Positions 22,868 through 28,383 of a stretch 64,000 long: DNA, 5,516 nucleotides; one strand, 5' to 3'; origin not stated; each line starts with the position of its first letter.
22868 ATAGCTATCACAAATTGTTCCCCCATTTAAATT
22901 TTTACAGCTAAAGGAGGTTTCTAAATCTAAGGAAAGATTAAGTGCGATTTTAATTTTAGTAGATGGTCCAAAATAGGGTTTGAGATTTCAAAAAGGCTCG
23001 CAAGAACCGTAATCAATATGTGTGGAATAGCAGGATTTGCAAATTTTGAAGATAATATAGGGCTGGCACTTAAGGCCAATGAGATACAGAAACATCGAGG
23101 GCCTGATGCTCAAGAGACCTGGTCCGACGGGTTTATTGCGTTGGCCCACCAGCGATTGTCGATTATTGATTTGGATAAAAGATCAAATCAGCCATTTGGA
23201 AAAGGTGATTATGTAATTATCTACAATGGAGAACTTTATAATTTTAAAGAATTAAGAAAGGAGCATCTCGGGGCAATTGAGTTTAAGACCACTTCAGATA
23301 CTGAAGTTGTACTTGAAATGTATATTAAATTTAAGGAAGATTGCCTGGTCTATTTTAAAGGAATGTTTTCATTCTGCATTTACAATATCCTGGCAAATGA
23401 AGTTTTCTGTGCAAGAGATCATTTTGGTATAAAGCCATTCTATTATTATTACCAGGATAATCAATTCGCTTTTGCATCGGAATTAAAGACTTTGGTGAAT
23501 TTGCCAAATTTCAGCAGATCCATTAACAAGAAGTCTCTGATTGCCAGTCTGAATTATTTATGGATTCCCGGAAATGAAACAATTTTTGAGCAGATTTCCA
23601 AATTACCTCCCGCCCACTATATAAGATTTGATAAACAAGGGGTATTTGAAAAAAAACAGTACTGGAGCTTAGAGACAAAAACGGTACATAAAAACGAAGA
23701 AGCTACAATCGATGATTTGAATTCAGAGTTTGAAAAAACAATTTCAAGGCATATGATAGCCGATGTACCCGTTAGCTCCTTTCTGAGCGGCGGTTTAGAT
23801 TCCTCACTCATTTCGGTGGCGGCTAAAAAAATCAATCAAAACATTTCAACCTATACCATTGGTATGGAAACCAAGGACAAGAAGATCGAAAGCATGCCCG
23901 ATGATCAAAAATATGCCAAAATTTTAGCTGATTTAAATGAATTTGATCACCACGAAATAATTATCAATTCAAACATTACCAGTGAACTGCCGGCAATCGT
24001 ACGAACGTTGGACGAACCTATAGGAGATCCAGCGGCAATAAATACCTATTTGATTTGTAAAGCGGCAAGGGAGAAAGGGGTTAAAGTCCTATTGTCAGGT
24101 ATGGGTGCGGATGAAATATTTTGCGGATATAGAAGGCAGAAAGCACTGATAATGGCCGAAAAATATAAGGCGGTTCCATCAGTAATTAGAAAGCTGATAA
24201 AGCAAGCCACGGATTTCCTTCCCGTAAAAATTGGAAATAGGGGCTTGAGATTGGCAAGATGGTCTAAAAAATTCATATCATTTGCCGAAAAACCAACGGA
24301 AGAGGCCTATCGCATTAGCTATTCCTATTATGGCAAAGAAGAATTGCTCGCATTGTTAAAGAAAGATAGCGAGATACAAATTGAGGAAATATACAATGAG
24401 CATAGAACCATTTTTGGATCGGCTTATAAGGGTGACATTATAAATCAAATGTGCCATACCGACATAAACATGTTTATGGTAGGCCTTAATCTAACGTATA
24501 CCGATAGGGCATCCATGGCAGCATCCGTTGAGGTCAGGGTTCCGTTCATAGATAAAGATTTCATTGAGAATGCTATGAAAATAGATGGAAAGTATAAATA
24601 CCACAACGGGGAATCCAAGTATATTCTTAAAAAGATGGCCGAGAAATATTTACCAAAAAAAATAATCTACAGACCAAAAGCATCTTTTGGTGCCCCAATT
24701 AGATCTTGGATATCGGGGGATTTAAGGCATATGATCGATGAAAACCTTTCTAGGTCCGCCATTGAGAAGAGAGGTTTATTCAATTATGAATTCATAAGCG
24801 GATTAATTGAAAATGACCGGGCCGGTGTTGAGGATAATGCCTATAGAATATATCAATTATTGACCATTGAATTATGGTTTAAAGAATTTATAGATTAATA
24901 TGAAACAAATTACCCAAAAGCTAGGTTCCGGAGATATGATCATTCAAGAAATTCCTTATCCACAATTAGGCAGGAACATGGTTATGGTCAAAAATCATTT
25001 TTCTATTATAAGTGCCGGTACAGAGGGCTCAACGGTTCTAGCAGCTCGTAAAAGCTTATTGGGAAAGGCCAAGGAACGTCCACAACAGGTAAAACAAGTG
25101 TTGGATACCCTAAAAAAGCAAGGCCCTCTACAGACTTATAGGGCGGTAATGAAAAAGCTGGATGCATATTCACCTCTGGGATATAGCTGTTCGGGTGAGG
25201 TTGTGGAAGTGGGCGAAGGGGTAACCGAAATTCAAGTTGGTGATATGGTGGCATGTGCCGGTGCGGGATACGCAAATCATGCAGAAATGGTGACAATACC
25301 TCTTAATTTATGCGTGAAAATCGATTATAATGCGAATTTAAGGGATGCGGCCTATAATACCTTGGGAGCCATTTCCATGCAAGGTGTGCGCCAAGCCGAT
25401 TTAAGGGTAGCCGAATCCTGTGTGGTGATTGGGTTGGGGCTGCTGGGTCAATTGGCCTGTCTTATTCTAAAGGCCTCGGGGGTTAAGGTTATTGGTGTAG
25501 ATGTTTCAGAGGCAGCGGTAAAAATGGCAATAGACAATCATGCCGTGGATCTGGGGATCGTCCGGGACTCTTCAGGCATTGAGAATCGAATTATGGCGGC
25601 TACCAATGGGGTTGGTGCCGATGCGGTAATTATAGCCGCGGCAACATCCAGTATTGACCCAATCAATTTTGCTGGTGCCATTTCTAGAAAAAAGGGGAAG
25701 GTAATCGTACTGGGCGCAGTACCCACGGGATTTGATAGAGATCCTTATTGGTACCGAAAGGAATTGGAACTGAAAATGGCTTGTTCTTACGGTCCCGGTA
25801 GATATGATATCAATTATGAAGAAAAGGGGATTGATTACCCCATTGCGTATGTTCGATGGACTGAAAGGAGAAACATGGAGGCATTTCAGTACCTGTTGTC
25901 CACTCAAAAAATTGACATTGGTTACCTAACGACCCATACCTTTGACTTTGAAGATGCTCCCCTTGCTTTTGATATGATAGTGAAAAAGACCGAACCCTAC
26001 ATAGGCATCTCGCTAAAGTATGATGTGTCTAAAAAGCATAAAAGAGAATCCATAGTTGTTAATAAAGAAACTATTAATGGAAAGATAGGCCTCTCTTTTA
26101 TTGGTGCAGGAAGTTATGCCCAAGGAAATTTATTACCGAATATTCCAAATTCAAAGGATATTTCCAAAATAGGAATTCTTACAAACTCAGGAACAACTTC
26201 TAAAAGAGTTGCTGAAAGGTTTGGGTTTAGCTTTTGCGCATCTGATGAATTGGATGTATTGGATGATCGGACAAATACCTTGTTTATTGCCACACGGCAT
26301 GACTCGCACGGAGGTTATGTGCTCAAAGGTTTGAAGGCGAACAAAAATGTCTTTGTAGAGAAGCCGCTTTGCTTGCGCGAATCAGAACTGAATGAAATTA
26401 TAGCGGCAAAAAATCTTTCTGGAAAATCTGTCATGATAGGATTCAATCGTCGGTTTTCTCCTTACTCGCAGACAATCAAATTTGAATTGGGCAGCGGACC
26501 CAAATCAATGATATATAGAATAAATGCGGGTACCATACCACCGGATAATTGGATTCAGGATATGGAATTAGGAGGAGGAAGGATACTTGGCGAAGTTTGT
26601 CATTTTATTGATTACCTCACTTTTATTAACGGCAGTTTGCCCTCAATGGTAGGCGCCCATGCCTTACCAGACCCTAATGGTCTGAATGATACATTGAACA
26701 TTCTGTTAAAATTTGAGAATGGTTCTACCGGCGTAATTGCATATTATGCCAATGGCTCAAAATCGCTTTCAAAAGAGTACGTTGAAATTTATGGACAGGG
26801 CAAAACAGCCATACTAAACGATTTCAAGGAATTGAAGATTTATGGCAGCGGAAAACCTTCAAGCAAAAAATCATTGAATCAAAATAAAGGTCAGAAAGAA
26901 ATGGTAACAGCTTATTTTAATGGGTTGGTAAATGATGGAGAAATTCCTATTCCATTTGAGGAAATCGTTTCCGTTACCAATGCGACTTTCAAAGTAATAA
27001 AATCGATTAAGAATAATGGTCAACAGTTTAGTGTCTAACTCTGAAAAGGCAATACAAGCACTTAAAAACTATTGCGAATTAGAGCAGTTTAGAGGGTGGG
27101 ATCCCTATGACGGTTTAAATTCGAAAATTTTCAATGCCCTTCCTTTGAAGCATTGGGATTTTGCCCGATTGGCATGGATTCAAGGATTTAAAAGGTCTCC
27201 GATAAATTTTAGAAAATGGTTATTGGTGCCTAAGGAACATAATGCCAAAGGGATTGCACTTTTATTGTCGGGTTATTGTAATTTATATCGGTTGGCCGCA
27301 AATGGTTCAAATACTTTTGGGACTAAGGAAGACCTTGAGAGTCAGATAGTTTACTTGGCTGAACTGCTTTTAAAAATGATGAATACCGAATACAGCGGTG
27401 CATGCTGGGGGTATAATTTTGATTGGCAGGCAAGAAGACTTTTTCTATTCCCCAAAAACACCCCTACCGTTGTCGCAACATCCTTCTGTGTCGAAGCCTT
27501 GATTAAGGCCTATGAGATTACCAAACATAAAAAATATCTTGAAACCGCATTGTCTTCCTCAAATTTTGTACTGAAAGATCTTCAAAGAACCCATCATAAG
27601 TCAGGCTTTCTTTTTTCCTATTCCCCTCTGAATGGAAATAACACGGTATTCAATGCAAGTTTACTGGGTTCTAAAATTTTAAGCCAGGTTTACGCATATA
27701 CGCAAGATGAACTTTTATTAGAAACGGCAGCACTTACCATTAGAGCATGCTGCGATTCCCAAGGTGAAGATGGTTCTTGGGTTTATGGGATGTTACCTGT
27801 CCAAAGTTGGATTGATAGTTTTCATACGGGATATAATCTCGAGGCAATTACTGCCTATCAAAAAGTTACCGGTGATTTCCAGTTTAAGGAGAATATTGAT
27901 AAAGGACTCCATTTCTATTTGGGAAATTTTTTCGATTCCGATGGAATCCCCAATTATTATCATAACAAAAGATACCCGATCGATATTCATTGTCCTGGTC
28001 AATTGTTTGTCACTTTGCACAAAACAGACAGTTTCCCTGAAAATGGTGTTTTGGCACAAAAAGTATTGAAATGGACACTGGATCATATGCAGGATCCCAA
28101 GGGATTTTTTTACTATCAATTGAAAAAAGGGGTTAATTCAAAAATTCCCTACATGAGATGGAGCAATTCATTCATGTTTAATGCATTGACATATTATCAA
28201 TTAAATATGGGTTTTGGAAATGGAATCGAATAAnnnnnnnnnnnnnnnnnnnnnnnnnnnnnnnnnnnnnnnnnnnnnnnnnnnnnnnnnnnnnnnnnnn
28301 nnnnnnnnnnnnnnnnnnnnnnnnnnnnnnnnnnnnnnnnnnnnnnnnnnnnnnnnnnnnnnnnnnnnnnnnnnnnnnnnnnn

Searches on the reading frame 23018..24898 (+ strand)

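Call 76: search_protein_families(library=pfam, proteins=[window:23018-24898:+], max_evalue=0.00001)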
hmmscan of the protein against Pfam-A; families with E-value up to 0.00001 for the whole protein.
window:23018-24898:+ (626 aa): 3 families
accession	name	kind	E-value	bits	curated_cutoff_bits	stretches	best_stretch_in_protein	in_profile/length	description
PF00733.27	Asn_synthase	-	1e-88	298.8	21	1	234-621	2-353/354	Asparagine synthase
PF13537.11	GATase_7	-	1.3e-36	125.8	25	1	44-160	1-122/123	Glutamine amidotransferase domain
PF13522.11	GATase_6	-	3.9e-35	121.1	27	1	29-155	1-130/130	Glutamine amidotransferase domain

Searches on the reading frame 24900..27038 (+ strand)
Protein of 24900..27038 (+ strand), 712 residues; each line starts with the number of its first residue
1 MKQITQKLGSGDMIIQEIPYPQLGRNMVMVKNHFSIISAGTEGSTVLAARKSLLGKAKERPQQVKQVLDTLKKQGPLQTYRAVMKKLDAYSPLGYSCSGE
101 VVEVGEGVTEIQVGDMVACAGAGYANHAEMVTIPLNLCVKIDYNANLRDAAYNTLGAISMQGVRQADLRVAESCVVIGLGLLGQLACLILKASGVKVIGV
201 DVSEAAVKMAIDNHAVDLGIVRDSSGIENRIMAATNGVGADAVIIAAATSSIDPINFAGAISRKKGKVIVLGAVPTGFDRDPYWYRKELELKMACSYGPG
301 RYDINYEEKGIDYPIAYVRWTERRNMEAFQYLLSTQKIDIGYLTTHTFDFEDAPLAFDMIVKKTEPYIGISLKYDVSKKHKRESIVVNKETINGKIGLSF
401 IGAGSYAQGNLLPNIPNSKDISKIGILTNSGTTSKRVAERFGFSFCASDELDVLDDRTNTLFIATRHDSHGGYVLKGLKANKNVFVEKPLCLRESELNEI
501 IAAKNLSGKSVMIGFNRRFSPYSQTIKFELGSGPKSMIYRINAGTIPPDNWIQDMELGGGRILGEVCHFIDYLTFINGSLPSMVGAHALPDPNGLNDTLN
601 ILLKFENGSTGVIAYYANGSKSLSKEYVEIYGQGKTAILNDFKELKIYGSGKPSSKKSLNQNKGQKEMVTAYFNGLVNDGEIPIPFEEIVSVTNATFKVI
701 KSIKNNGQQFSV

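Call 76: search_protein_families(library=pfam, proteins=[window:24900-27038:+], max_evalue=0.00001)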
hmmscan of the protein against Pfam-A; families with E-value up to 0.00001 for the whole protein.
window:24900-27038:+ (712 aa): 4 families
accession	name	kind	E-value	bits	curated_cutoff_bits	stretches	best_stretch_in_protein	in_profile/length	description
PF01408.29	GFO_IDH_MocA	-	1.1e-14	55.5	24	1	400-515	5-120/120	Oxidoreductase family, NAD-binding Rossmann fold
PF00107.32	ADH_zinc_N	-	3.8e-10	40.2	31.8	1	182-294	2-112/129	Zinc-binding dehydrogenase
PF22725.1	GFO_IDH_MocA_C3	-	3.6e-08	33.9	27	1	547-633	31-119/124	GFO/IDH/MocA C-terminal domain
PF02894.22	GFO_IDH_MocA_C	-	3.1e-06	27.6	22.9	1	550-662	31-151/218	Oxidoreductase family, C-terminal alpha/beta domain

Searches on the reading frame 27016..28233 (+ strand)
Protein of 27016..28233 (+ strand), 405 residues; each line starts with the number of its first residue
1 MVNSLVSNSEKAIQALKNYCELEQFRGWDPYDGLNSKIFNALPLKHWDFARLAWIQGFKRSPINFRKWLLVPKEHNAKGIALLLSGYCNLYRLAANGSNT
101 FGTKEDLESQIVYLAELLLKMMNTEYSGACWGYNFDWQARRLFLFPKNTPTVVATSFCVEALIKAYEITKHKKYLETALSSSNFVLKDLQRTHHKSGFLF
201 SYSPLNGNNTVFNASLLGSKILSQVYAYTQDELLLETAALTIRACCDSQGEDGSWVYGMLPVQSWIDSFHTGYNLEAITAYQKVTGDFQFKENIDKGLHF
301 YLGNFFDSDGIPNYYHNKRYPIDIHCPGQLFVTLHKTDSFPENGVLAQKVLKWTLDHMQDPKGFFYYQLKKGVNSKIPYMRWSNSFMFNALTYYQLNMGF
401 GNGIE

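Call 76: search_protein_families(library=pfam, proteins=[window:27016-28233:+], max_evalue=0.00001)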
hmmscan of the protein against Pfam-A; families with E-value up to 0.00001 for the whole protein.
window:27016-28233:+ (405 aa): 1 family
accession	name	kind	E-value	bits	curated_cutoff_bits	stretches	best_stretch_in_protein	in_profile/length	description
PF07470.19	Glyco_hydro_88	-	1.6e-06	27.8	26.6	0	255-399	17-146/352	Glycosyl Hydrolase Family 88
